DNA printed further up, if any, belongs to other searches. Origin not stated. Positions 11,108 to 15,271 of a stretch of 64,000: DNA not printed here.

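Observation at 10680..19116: Three-gene lipoprotein operon with a giant transglutaminase-like enzyme/pseudoenzyme paralogue pair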

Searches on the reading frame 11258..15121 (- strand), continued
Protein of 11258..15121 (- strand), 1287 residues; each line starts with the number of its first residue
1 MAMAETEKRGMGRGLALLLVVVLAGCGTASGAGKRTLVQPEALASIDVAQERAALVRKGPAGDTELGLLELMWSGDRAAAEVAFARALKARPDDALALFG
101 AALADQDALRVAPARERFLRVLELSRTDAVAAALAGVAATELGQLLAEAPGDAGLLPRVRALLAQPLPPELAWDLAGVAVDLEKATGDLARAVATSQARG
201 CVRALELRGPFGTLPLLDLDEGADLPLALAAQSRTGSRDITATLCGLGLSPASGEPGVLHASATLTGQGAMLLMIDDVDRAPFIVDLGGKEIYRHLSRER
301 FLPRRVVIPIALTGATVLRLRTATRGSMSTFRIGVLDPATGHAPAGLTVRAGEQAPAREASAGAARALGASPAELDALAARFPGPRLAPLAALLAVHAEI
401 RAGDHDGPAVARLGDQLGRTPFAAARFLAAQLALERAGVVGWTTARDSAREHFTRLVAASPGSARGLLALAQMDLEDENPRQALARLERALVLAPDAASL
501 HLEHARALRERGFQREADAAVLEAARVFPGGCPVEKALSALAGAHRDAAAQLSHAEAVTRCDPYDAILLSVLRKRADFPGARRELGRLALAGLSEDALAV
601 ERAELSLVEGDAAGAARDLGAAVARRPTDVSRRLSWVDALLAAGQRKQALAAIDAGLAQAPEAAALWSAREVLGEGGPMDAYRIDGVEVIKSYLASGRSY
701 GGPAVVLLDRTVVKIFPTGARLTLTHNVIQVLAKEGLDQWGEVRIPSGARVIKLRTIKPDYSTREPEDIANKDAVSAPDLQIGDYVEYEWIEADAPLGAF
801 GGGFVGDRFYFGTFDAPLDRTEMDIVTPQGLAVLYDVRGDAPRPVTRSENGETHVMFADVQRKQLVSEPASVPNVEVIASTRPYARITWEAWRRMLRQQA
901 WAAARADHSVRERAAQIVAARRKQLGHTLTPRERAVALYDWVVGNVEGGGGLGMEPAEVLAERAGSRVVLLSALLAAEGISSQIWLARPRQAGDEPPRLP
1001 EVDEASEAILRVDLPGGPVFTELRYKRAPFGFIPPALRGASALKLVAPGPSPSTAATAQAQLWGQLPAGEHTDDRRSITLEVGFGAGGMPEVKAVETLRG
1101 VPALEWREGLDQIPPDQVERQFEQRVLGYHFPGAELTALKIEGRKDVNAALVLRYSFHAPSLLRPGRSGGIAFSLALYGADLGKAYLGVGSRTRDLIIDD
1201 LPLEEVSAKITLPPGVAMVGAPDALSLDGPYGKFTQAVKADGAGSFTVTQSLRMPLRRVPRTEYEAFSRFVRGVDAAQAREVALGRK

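Call 79: search_protein_families(library=pfam, proteins=[L064:7931-11770:+, L062:7946-11791:+, L066:7904-11764:+, L003:13870-15261:-], max_evalue=0.01)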
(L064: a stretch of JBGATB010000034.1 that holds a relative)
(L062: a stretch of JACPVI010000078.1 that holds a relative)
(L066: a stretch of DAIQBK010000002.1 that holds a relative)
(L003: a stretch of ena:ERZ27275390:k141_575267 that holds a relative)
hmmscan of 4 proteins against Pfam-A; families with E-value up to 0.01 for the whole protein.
L064:7931-11770:+ (1280 aa): 9 families
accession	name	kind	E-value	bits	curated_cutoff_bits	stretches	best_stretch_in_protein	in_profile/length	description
PF14559.12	TPR_19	-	3e-08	34.3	25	2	583-630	4-51/68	Tetratricopeptide repeat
PF12970.12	DUF3858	-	2e-07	31.6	27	1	1185-1271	24-110/116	Domain of Unknown Function with PDB structure (DUF3858)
PF13424.12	TPR_12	-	5.2e-07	30.2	30.1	1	606-665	5-72/77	Tetratricopeptide repeat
PF13432.12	TPR_16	-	1.8e-06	28.7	32.7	1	576-637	3-64/65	Tetratricopeptide repeat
PF12969.12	DUF3857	-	8.8e-06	26.3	24.6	1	783-873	81-168/170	Domain of Unknown Function with PDB structure (DUF3857)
PF13414.12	TPR_11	-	1e-05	25.5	26.8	1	613-652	3-42/42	TPR repeat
PF13431.12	TPR_17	-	0.0029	18.2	24.4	0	629-658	4-33/34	Tetratricopeptide repeat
PF25062.1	ARM_TT21_N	-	0.0037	17.5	40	0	32-114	66-150/222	Tetratricopeptide repeat protein 21 N-terminal ARM repeat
PF13428.12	TPR_14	-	0.0038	18.2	23.5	1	609-646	6-43/44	Tetratricopeptide repeat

L062:7946-11791:+ (1282 aa): 2 families
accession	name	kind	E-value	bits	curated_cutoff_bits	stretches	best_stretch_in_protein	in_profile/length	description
PF12969.12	DUF3857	-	4.8e-06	27.2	24.6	1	784-873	81-168/170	Domain of Unknown Function with PDB structure (DUF3857)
PF14559.12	TPR_19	-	0.00014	22.5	25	1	584-637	4-57/68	Tetratricopeptide repeat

L066:7904-11764:+ (1287 aa): 11 families
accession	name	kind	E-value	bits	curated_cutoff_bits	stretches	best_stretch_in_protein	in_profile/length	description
PF13428.12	TPR_14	-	8.1e-10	38.8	23.5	0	617-653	7-43/44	Tetratricopeptide repeat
PF14559.12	TPR_19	-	8.7e-09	36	25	2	622-674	2-54/68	Tetratricopeptide repeat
PF07719.23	TPR_2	-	8.4e-07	29.1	27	0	646-676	2-32/34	Tetratricopeptide repeat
PF13176.12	TPR_7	-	4.3e-06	26.8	27.9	0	616-639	4-29/36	Tetratricopeptide repeat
PF13424.12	TPR_12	-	6e-06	26.8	30.1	1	616-674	8-74/77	Tetratricopeptide repeat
PF12969.12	DUF3857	-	0.00011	22.8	24.6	0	790-880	81-169/170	Domain of Unknown Function with PDB structure (DUF3857)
PF13432.12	TPR_16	-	0.001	19.9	32.7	0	82-139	4-57/65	Tetratricopeptide repeat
PF12895.13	ANAPC3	-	0.002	18.8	27.2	0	596-667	8-78/82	Anaphase-promoting complex, cyclosome, subunit 3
PF00515.34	TPR_1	-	0.0026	18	27.8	0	645-675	1-31/34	Tetratricopeptide repeat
PF13431.12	TPR_17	-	0.0034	18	24.4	0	599-631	1-33/34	Tetratricopeptide repeat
PF25064.1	ARM_TT21_5th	-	0.0096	16.7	27.8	0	589-641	13-65/117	TT21 fifth ARM repeats domain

L003:13870-15261:- (463 aa): 0 families
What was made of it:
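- On DUF3858 (PF12970): The orphan B-like protein in L064 scores 31.6 bits (call 79).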

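Call 82: search_protein_families(library=pfam, proteins=[L025:2635-5268:+, L017:3393-5867:+, L025:2210-2815:+, L040:3421-4821:+, L022:16551-17126:+, L052:14331-15146:+, L027:15132-16895:-, L005:11443-13458:+, L006:14237-16039:+], max_evalue=0.001)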
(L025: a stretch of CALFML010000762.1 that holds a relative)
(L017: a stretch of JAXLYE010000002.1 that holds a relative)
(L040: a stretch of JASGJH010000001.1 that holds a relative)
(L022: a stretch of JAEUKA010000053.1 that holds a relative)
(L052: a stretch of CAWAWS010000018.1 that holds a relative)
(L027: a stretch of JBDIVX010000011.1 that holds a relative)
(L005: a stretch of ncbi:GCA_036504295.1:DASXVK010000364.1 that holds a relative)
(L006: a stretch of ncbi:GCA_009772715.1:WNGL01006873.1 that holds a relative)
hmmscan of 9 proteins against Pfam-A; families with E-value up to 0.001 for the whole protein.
L025:2635-5268:+ (878 aa): 2 families
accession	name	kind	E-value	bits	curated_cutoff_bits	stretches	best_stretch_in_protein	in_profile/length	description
PF07714.23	PK_Tyr_Ser-Thr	-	2.8e-14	53.5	23.1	1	114-297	27-203/258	Protein tyrosine and serine/threonine kinase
PF00069.31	Pkinase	-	3.9e-13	49.8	31.7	1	118-292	27-191/263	Protein kinase domain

L017:3393-5867:+ (825 aa): 2 families
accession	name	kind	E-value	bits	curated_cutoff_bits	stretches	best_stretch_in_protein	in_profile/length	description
PF00069.31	Pkinase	-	2.5e-13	50.5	31.7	1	89-249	40-191/263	Protein kinase domain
PF07714.23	PK_Tyr_Ser-Thr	-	2.8e-13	50.2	23.1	1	76-281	32-228/258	Protein tyrosine and serine/threonine kinase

L025:2210-2815:+ (202 aa): 2 families
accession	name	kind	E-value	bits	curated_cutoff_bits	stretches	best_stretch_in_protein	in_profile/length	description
PF00692.24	dUTPase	-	2.3e-29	102.2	22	1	67-200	3-129/129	dUTPase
PF22769.1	DCD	-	2.9e-07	31.2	27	1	87-172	66-150/153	dCTP deaminase-like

L040:3421-4821:+ (467 aa): 0 families

L022:16551-17126:+ (192 aa): 1 family
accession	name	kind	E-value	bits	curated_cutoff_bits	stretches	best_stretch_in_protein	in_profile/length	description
PF00582.32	Usp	-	6.8e-34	117.9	24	1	43-188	4-141/141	Universal stress protein family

L052:14331-15146:+ (272 aa): 19 families
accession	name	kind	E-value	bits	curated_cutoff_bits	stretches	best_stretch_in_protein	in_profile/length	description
PF07719.23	TPR_2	-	7.2e-20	69.9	27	2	198-224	4-30/34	Tetratricopeptide repeat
PF00515.34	TPR_1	-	7.2e-19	67.2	27.8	2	198-224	4-30/34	Tetratricopeptide repeat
PF13432.12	TPR_16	-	2.9e-17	63.2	32.7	2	166-221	2-57/65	Tetratricopeptide repeat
PF13181.12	TPR_8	-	2.1e-15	56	25.7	1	197-224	3-30/34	Tetratricopeptide repeat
PF13424.12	TPR_12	-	4.5e-13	49.6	30.1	1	197-225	5-33/77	Tetratricopeptide repeat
PF13431.12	TPR_17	-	4.7e-12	45.6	24.4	1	150-181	2-33/34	Tetratricopeptide repeat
PF13428.12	TPR_14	-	1.3e-09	38.2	23.5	0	129-168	3-42/44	Tetratricopeptide repeat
PF13414.12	TPR_11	-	2e-09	37.4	26.8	0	140-171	7-38/42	TPR repeat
PF13176.12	TPR_7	-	8.5e-09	35.3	27.9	0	198-226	2-30/36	Tetratricopeptide repeat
PF13374.12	TPR_10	-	4.1e-08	33.4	27.5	0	163-188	4-29/42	Tetratricopeptide repeat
PF14559.12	TPR_19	-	7.7e-08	33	25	0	103-164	1-62/68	Tetratricopeptide repeat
PF23914.1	TPR_CcmH_CycH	-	3.8e-07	30.5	42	1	117-225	40-151/158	Cytochrome c-type biogenesis protein H TPR domain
PF13174.12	TPR_6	-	2e-06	28.5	26.3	0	133-160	6-33/33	Tetratricopeptide repeat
PF13371.12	TPR_9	-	2.9e-06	27.6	35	0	176-225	10-59/73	Tetratricopeptide repeat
PF12895.13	ANAPC3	-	5e-06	27.1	27.2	0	89-152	19-81/82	Anaphase-promoting complex, cyclosome, subunit 3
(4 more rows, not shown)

L027:15132-16895:- (588 aa): 1 family
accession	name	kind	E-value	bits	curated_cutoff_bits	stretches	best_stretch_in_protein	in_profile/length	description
PF13646.12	HEAT_2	-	2.2e-05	25.1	27.7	1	378-448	17-85/88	HEAT repeats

L005:11443-13458:+ (671 aa): 0 families

L006:14237-16039:+ (600 aa): 9 families
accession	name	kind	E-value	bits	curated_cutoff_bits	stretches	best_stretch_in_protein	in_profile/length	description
PF14559.12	TPR_19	-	1.8e-07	31.8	25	1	525-589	2-66/68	Tetratricopeptide repeat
PF13414.12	TPR_11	-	2.5e-07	30.7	26.8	1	555-584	1-30/42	TPR repeat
PF07719.23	TPR_2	-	3.5e-07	30.3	27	0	555-581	8-34/34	Tetratricopeptide repeat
PF13432.12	TPR_16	-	2.3e-05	25.2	32.7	1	523-582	6-65/65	Tetratricopeptide repeat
PF13371.12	TPR_9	-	5.9e-05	23.4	35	1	525-588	6-69/73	Tetratricopeptide repeat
PF13181.12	TPR_8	-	0.00011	22.6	25.7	0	554-581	7-34/34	Tetratricopeptide repeat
PF13431.12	TPR_17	-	0.00013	22.4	24.4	0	434-466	1-33/34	Tetratricopeptide repeat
PF13428.12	TPR_14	-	0.00035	21.4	23.5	1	553-589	6-42/44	Tetratricopeptide repeat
PF00515.34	TPR_1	-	0.00076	19.6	27.8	0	555-581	8-34/34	Tetratricopeptide repeat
